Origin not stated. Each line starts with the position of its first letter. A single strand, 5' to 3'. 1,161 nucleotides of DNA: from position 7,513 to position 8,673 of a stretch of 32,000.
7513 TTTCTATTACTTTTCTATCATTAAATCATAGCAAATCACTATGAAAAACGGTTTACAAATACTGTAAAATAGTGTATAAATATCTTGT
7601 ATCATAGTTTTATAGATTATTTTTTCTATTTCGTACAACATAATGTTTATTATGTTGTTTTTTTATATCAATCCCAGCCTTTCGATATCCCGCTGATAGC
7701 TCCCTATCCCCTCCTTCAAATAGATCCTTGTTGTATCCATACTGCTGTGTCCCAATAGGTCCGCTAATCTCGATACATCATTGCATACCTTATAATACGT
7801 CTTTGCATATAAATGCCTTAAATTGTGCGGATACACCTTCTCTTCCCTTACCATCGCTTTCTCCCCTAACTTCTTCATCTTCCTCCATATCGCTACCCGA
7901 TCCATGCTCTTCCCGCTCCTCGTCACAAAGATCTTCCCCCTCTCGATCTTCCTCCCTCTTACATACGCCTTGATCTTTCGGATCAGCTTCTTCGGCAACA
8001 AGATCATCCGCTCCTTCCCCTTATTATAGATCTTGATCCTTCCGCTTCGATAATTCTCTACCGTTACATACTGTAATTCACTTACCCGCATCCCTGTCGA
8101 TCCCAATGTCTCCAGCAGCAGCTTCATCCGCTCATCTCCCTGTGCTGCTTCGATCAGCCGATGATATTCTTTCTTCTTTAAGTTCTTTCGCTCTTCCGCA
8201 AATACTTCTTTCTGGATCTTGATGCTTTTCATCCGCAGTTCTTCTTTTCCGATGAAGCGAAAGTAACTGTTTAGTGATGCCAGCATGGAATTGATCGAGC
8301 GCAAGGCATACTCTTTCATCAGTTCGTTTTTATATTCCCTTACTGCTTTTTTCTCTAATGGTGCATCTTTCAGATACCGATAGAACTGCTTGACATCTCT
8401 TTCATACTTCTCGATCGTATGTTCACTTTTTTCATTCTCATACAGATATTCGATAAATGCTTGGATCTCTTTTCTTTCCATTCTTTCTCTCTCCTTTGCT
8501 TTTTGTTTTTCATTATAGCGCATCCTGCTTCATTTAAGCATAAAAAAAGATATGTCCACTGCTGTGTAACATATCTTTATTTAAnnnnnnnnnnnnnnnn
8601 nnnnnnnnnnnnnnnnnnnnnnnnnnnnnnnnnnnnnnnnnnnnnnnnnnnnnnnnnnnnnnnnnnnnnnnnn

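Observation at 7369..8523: Putative phase-variation switch: lox-like inverted sites plus adjacent tyrosine recombinase bracket a promoter-bearing 175-bp segment upstream of the LRR surface protein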

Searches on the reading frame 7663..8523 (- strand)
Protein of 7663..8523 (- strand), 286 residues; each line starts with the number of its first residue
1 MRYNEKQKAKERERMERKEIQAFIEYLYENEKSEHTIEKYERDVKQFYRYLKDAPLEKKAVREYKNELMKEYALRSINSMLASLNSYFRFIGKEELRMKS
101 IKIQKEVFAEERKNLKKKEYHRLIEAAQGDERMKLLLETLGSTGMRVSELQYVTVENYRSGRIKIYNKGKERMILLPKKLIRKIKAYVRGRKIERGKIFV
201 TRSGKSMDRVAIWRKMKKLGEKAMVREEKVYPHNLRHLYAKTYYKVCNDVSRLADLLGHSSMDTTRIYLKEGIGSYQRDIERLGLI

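Call 6: search_protein_families(library=pfam, proteins=[window:7663-8523:-])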
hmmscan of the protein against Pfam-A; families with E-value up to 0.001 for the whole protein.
window:7663-8523:- (286 aa): 3 families
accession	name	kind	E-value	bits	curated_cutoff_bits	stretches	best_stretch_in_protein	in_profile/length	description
PF00589.27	Phage_integrase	-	1.1e-22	81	27.1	1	114-270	2-167/172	Phage integrase family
PF02899.23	Phage_int_SAM_1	-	1.8e-11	44.6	22.3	1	20-93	1-81/83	Phage integrase, N-terminal SAM-like domain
PF13495.12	Phage_int_SAM_4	-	1.7e-06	28.8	27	1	21-96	3-83/85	Phage integrase, N-terminal SAM-like domain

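Call 9: find_encoding_contigs(protein=window:7663-8523:-, flank=6000, max_places=10)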
Protein window:7663-8523:- (286 aa): 4 contigs read that carry it; 4 places shown.
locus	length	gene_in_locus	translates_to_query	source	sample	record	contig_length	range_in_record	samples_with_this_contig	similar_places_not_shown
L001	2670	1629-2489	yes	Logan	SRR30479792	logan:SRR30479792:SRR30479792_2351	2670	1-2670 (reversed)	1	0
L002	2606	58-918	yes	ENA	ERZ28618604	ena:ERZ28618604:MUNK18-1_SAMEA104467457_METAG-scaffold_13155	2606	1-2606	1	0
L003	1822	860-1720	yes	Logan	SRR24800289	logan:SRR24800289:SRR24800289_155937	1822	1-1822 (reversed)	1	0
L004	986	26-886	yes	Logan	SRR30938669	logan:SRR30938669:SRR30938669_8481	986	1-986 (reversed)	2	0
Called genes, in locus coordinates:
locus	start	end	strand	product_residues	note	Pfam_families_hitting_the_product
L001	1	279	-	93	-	?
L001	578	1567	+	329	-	PF01515:PTA_PTB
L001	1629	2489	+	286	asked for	PF13495:Phage_int_SAM_4 (faint), PF02899:Phage_int_SAM_1, PF00589:Phage_integrase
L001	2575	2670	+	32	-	?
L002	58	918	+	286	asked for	PF13495:Phage_int_SAM_4 (faint), PF02899:Phage_int_SAM_1, PF00589:Phage_integrase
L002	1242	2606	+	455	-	?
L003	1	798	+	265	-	?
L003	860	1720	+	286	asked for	PF13495:Phage_int_SAM_4 (faint), PF02899:Phage_int_SAM_1, PF00589:Phage_integrase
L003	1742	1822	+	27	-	?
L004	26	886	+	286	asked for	PF13495:Phage_int_SAM_4 (faint), PF02899:Phage_int_SAM_1, PF00589:Phage_integrase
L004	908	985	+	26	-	?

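Call 32: find_homologous_proteins(query=window:7663-8523:-, max_evalue=1e-20)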
Query window:7663-8523:- (286 aa): 6642 proteins with E <= 1e-20 among 8000 candidates; the best 120 are listed.
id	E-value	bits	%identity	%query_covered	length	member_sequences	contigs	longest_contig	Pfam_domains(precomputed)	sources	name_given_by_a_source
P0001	5.6e-167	572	100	95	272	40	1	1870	PF00589.28,PF02899.24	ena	-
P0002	4.8e-99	349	60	95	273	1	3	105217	PF13495.13,PF00589.28,PF02899.24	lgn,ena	-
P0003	5.4e-98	346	59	95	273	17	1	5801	PF13495.13,PF00589.28,PF02899.24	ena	-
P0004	3.7e-97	343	60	95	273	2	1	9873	PF13495.13,PF00589.28,PF02899.24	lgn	-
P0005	2.4e-96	341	58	95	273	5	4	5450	PF13495.13,PF00589.28,PF02899.24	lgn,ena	-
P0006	3.8e-96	340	57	95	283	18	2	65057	PF13495.13,PF00589.28,PF02899.24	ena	-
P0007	5.2e-96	339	57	95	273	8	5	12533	PF13495.13,PF00589.28,PF02899.24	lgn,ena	-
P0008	4.7e-95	336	57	95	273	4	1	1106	PF13495.13,PF00589.28,PF02899.24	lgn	-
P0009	1.2e-94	335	56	95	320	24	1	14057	PF13495.13,PF00589.28,PF02899.24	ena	-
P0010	4.0e-94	333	56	95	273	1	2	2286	PF13495.13,PF00589.28,PF02899.24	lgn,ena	-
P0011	1.4e-91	325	54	95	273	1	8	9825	PF00589.28,PF02899.24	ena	-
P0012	3.1e-82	294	-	-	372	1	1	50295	PF13495.13,PF00589.28,PF02899.24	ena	-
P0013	9.2e-81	289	49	95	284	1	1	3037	PF00589.28,PF02899.24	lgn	-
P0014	1.7e-80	289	50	93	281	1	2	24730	PF00589.28,PF02899.24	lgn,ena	-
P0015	1.7e-80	289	49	99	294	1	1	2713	PF00589.28,PF02899.24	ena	-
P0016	2.1e-80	288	50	93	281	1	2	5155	PF00589.28,PF02899.24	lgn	-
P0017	4.4e-80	287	50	93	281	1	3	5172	PF00589.28,PF02899.24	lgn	-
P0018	9.4e-80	286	49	93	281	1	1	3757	PF00589.28,PF02899.24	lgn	-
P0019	1.2e-79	286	49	93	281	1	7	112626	PF00589.28,PF02899.24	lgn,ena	-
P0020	1.6e-79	285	50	96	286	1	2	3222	PF00589.28,PF02899.24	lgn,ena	-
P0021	4.3e-79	284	50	93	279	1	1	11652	PF00589.28,PF02899.24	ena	-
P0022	4.5e-79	284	48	95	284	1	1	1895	PF00589.28,PF02899.24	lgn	-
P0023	8.2e-79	283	49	89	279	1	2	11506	PF00589.28,PF02899.24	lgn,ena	-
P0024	1.2e-78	283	50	93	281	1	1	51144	PF00589.28,PF02899.24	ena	-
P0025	1.3e-78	282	49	93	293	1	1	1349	PF00589.28,PF02899.24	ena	-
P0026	1.7e-78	282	48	93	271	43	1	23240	PF00589.28,PF02899.24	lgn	-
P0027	1.7e-78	282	47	95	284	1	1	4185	PF00589.28,PF02899.24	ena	-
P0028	1.9e-78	282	49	89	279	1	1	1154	PF00589.28,PF02899.24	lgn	-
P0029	2.8e-78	281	49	93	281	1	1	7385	PF00589.28,PF02899.24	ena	-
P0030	3.1e-78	281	51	91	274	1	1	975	PF00589.28,PF02899.24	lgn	-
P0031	4.4e-78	281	49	93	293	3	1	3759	PF00589.28,PF02899.24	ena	-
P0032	4.4e-78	281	48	93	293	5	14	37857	PF00589.28,PF02899.24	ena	-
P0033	4.7e-78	281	49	93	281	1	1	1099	PF00589.28,PF02899.24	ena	-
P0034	5.0e-78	281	49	93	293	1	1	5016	PF00589.28,PF02899.24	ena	-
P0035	5.4e-78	280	49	93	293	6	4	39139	PF00589.28,PF02899.24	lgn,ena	-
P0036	7.8e-78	280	48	89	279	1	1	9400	PF00589.28,PF02899.24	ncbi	ncbi:MAG: tyrosine-type recombinase/integrase [Clostridia bacterium]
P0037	8.1e-78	280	49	93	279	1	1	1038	PF00589.28,PF02899.24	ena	-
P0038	8.8e-78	280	49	95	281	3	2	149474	PF13495.13,PF00589.28,PF02899.24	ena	-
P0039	1.1e-77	279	50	95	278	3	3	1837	PF13495.13,PF00589.28,PF02899.24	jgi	-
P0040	1.6e-77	279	48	93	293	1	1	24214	PF00589.28,PF02899.24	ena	-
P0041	1.7e-77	279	50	89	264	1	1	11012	PF00589.28,PF02899.24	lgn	-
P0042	2.0e-77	279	48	93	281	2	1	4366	PF00589.28,PF02899.24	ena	-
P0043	2.1e-77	279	49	93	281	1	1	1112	PF00589.28,PF02899.24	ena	-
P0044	2.2e-77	278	49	93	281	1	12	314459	PF00589.28,PF02899.24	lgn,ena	-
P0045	2.6e-77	278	48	95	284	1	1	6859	PF00589.28,PF02899.24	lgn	-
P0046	3.0e-77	278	49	94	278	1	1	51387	PF13495.13,PF00589.28,PF02899.24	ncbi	-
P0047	3.3e-77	278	51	95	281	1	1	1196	PF13495.13,PF00589.28,PF02899.24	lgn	-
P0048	3.8e-77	278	48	94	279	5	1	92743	PF13495.13,PF00589.28,PF02899.24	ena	-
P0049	4.2e-77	277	50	89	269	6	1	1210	PF00589.28,PF02899.24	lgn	-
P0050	5.4e-77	277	48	93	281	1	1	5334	PF00589.28,PF02899.24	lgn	-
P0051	6.6e-77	277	48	97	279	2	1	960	PF00589.28,PF02899.24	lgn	-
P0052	8.0e-77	277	48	93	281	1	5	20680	PF00589.28,PF02899.24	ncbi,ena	-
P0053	1.0e-76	276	49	95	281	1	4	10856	PF13495.13,PF00589.28,PF02899.24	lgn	-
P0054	1.1e-76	276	47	99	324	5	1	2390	PF13495.13,PF00589.28,PF02899.24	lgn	-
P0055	1.1e-76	276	48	95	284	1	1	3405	PF00589.28,PF02899.24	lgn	-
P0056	1.1e-76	276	48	95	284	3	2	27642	PF00589.28,PF02899.24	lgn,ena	-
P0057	1.4e-76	276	48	93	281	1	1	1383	PF00589.28,PF02899.24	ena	-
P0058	1.5e-76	276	49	95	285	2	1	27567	PF00589.28,PF02899.24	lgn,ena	-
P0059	2.4e-76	275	50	94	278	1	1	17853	PF00589.28,PF02899.24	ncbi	-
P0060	3.3e-76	275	48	93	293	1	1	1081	PF00589.28,PF02899.24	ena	-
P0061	3.9e-76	274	51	92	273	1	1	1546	PF00589.28,PF02899.24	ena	-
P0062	3.9e-76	274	48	95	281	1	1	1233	PF13495.13,PF00589.28,PF02899.24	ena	-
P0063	4.5e-76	274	49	94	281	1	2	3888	PF13495.13,PF00589.28,PF02899.24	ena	-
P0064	4.5e-76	274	49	95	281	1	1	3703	PF13495.13,PF00589.28,PF02899.24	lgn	-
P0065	4.5e-76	274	48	97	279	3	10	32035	PF00589.28,PF02899.24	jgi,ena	-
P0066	4.7e-76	274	49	96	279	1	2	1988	PF00589.28,PF02899.24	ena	-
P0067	5.4e-76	274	49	93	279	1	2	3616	PF00589.28,PF02899.24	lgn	-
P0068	5.5e-76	274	48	96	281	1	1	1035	PF00589.28,PF02899.24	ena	-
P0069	6.3e-76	274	51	93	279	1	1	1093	PF00589.28,PF02899.24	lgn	-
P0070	7.2e-76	273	48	95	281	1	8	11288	PF13495.13,PF00589.28,PF02899.24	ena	-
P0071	7.5e-76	273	51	89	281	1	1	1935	PF13495.13,PF00589.28,PF02899.24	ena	-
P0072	7.6e-76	273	50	95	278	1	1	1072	PF00589.28,PF02899.24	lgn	-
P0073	7.6e-76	273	49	95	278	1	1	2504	PF00589.28,PF02899.24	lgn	-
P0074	8.6e-76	273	48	96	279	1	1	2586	PF13495.13,PF00589.28,PF02899.24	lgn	-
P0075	8.8e-76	273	48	95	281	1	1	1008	PF00589.28,PF02899.24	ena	-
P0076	8.8e-76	273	48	95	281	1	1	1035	PF13495.13,PF00589.28,PF02899.24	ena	-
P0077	9.0e-76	273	47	93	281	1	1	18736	PF00589.28,PF02899.24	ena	-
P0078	1.1e-75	273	48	95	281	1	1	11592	PF13495.13,PF00589.28,PF02899.24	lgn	-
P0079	1.1e-75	273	48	95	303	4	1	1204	PF13495.13,PF00589.28,PF02899.24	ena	-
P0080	1.3e-75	273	49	95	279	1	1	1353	PF00589.28,PF02899.24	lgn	-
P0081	1.3e-75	273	49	95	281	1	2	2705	PF13495.13,PF00589.28,PF02899.24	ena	-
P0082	1.4e-75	273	48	95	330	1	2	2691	PF13495.13,PF00589.28,PF02899.24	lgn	-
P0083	1.4e-75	272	49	93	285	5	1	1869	PF00589.28,PF02899.24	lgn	-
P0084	1.5e-75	272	49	94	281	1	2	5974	PF13495.13,PF00589.28,PF02899.24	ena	-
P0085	1.6e-75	272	49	94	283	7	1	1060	PF13495.13,PF00589.28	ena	-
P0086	1.7e-75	272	50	89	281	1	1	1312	PF00589.28,PF02899.24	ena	-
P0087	1.7e-75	272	48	95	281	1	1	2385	PF13495.13,PF00589.28,PF02899.24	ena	-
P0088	1.8e-75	272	46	98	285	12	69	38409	PF00589.28,PF02899.24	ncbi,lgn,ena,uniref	ncbi:tyrosine-type recombinase/integrase [uncultured Allofournierella sp.]|uniref:tyrosine-type reco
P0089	1.9e-75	272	50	93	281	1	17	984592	PF13495.13,PF00589.28,PF02899.24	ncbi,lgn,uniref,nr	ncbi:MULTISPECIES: tyrosine-type recombinase/integrase [Eubacteriales]|uniref:Site-specific recombin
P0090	2.0e-75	272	49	95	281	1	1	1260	PF13495.13,PF00589.28,PF02899.24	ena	-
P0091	2.0e-75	272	48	95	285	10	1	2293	PF13495.13,PF00589.28,PF02899.24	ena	-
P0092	2.0e-75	272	48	95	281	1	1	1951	PF00589.28,PF02899.24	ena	-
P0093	2.2e-75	272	49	95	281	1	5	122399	PF13495.13,PF00589.28,PF02899.24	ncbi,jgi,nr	ncbi:MAG: integrase [Lachnospira sp.]|nr:integrase [Lachnospira sp.]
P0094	2.4e-75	272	48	95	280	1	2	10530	PF13495.13,PF00589.28,PF02899.24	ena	-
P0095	2.5e-75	272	49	94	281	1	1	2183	PF13495.13,PF00589.28,PF02899.24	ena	-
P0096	2.6e-75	272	48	95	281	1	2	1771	PF13495.13,PF00589.28,PF02899.24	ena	-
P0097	2.6e-75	272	50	93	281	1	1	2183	PF13495.13,PF00589.28,PF02899.24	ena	-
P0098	2.6e-75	272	48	95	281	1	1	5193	PF13495.13,PF00589.28,PF02899.24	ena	-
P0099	2.8e-75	272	50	93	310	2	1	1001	PF13495.13,PF00589.28,PF02899.24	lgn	-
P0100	3.0e-75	271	48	95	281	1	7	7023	PF13495.13,PF00589.28,PF02899.24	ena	-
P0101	3.1e-75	271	49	95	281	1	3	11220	PF13495.13,PF00589.28,PF02899.24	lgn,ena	-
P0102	3.1e-75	271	48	95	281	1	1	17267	PF00589.28,PF02899.24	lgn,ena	-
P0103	3.3e-75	271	47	98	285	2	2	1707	PF00589.28,PF02899.24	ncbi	-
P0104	3.3e-75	271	50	94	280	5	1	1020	PF00589.28,PF02899.24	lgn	-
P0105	3.3e-75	271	48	95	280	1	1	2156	PF13495.13,PF00589.28,PF02899.24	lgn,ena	-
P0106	3.4e-75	271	50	93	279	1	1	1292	PF13495.13,PF00589.28,PF02899.24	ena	-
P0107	3.5e-75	271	48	93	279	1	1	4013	PF00589.28,PF02899.24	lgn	-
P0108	3.6e-75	271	49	95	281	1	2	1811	PF13495.13,PF00589.28,PF02899.24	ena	-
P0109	3.6e-75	271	48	93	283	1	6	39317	PF00589.28,PF02899.24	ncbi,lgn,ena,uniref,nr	ncbi:tyrosine-type recombinase/integrase [Blautia sp. MSJ-9]|uniref:tyrosine-type recombinase/integr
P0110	3.7e-75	271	48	95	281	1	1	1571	PF13495.13,PF00589.28,PF02899.24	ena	-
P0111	3.9e-75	271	50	89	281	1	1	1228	PF13495.13,PF00589.28,PF02899.24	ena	-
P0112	4.1e-75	271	48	95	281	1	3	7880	PF13495.13,PF00589.28,PF02899.24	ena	-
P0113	4.2e-75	271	50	93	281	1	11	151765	PF13495.13,PF00589.28,PF02899.24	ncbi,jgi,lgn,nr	ncbi:MAG: tyrosine-type recombinase/integrase [Clostridiales bacterium]|jgi:integrase/recombinase Xe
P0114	4.4e-75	271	48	95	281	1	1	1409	PF13495.13,PF00589.28,PF02899.24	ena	-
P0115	4.5e-75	271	49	95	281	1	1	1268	PF13495.13,PF00589.28,PF02899.24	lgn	-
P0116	4.7e-75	271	46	97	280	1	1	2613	PF00589.28,PF02899.24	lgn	-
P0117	4.8e-75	271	48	95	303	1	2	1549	PF13495.13,PF00589.28,PF02899.24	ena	-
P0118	5.0e-75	271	48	95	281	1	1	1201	PF13495.13,PF00589.28,PF02899.24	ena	-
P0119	5.2e-75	271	50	95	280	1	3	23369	PF00589.28,PF02899.24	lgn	-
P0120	5.2e-75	271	49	95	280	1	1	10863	PF00589.28,PF02899.24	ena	-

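Call 33: find_encoding_contigs(protein=P0001, flank=4000, max_places=10)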
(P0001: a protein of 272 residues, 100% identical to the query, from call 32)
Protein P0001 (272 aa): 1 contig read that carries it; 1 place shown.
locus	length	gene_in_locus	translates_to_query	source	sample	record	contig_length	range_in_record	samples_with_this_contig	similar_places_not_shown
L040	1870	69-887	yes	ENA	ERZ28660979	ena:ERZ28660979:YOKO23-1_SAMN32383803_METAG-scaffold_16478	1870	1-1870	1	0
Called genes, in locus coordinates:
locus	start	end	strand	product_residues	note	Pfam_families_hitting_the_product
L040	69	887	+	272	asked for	PF02899:Phage_int_SAM_1, PF00589:Phage_integrase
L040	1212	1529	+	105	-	-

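Call 34: list_cluster_members(proteins=[P0001])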
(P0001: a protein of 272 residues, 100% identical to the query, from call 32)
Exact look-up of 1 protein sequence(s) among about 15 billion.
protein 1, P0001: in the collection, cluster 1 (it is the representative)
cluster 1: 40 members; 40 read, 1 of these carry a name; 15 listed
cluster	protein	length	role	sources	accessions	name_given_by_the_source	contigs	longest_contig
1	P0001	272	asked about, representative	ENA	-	-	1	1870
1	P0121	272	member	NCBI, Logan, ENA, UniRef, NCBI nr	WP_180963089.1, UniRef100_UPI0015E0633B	tyrosine-type recombinase/integrase [Massilicoli timonensis] | tyrosine-type recombinase/integrase n=1 Tax=Massilicoli timonensis TaxID=2015901 ...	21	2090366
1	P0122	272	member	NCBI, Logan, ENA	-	-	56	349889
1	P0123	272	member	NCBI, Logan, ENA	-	-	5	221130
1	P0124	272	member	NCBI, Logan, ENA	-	-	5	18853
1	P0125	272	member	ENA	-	-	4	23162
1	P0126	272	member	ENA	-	-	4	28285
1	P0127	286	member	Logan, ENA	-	-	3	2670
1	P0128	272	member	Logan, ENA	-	-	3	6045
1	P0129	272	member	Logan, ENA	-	-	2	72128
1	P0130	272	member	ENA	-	-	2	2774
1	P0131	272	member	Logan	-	-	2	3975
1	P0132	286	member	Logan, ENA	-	-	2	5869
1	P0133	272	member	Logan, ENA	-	-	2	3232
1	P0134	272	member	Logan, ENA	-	-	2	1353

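Call 35: find_encoding_contigs(protein=P0122, flank=3000, max_places=10)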
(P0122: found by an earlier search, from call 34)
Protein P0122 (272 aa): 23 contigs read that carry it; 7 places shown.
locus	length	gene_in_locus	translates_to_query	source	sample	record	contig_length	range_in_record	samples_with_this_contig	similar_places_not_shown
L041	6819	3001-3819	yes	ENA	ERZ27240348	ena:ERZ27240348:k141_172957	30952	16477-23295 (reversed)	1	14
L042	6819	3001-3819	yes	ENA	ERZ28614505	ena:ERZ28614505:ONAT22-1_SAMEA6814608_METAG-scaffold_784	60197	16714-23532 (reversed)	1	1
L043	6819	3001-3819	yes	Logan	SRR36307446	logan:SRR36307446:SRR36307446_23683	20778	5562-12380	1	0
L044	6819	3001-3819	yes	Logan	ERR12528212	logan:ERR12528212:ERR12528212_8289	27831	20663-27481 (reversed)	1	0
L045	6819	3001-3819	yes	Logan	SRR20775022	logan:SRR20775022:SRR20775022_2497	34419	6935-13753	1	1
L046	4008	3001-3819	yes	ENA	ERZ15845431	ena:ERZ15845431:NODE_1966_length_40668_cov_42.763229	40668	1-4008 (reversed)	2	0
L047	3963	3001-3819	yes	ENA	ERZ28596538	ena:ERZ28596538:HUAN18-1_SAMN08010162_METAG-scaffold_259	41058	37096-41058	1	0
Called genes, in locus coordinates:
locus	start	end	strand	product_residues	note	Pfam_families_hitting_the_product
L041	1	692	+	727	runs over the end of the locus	PF01138:RNase_PH, PF03725:RNase_PH_C, PF03726:PNPase, PF01138:RNase_PH, PF00013:KH_1, PF00575:S1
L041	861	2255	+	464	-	PF01546:Peptidase_M20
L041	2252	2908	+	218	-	PF13847:Methyltransf_31 (weak), PF02390:Methyltransf_4, PF13649:Methyltransf_25 (weak)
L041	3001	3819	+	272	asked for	PF02899:Phage_int_SAM_1, PF00589:Phage_integrase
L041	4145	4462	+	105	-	-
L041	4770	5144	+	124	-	PF03413:PepSY (weak)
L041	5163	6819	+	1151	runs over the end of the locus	PF12799:LRR_4 (faint), PF13306:LRR_5 (faint), PF23952:LRR_EndoS (faint)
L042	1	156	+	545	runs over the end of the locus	PF01138:RNase_PH, PF03725:RNase_PH_C, PF03726:PNPase, PF01138:RNase_PH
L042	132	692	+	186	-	PF00013:KH_1, PF24685:OB_RRP5_4th (weak), PF00575:S1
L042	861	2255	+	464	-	PF01546:Peptidase_M20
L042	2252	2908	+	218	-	PF13847:Methyltransf_31 (weak), PF02390:Methyltransf_4, PF13649:Methyltransf_25 (weak)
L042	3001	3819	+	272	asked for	PF02899:Phage_int_SAM_1, PF00589:Phage_integrase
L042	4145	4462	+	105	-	-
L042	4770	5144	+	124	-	PF03413:PepSY (weak)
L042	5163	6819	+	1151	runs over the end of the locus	PF12799:LRR_4 (faint), PF13306:LRR_5 (faint), PF23952:LRR_EndoS (faint)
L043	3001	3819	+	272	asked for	PF02899:Phage_int_SAM_1, PF00589:Phage_integrase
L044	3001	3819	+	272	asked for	PF02899:Phage_int_SAM_1, PF00589:Phage_integrase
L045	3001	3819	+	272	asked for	PF02899:Phage_int_SAM_1, PF00589:Phage_integrase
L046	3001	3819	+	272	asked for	PF02899:Phage_int_SAM_1, PF00589:Phage_integrase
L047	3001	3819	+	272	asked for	PF02899:Phage_int_SAM_1, PF00589:Phage_integrase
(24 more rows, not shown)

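Call 49: find_encoding_contigs(protein=P0121, flank=2500, max_places=10)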
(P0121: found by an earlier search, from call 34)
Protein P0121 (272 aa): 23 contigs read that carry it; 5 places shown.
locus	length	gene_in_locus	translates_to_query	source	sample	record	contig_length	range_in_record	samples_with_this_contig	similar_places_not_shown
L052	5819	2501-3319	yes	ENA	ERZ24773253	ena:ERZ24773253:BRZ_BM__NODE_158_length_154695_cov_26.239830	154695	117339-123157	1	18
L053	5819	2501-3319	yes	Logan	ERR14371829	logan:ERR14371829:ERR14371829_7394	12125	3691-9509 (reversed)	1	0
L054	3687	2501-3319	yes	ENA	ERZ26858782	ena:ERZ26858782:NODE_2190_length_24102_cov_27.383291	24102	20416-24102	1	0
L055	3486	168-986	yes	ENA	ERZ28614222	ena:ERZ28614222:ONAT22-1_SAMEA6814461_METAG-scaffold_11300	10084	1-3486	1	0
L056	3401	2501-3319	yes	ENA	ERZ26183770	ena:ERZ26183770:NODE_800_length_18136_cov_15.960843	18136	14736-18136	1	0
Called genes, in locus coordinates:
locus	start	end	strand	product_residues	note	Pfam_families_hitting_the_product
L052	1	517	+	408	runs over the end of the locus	PF08245:Mur_ligase_M, PF02875:Mur_ligase_C, PF27239:FOL3_C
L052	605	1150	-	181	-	PF12822:ECF_trnsprt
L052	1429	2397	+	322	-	PF01515:PTA_PTB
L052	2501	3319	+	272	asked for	PF02899:Phage_int_SAM_1, PF00589:Phage_integrase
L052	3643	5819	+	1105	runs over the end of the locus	PF23952:LRR_EndoS (faint), PF12799:LRR_4 (faint), PF20606:DUF6799 (faint)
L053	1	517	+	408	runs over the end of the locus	PF08245:Mur_ligase_M, PF02875:Mur_ligase_C, PF27239:FOL3_C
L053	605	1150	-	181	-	PF12822:ECF_trnsprt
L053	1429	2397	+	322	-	PF01515:PTA_PTB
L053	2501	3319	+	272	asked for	PF02899:Phage_int_SAM_1, PF00589:Phage_integrase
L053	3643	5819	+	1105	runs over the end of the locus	PF23952:LRR_EndoS (faint), PF12799:LRR_4 (faint), PF20606:DUF6799 (faint)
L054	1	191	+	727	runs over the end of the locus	PF01138:RNase_PH, PF03725:RNase_PH_C, PF03726:PNPase, PF01138:RNase_PH, PF00013:KH_1, PF00575:S1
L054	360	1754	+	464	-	PF01546:Peptidase_M20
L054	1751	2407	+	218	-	PF13847:Methyltransf_31 (weak), PF02390:Methyltransf_4, PF13649:Methyltransf_25 (weak)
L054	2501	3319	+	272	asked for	PF02899:Phage_int_SAM_1, PF00589:Phage_integrase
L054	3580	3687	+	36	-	?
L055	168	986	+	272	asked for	PF02899:Phage_int_SAM_1, PF00589:Phage_integrase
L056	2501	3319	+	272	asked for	PF02899:Phage_int_SAM_1, PF00589:Phage_integrase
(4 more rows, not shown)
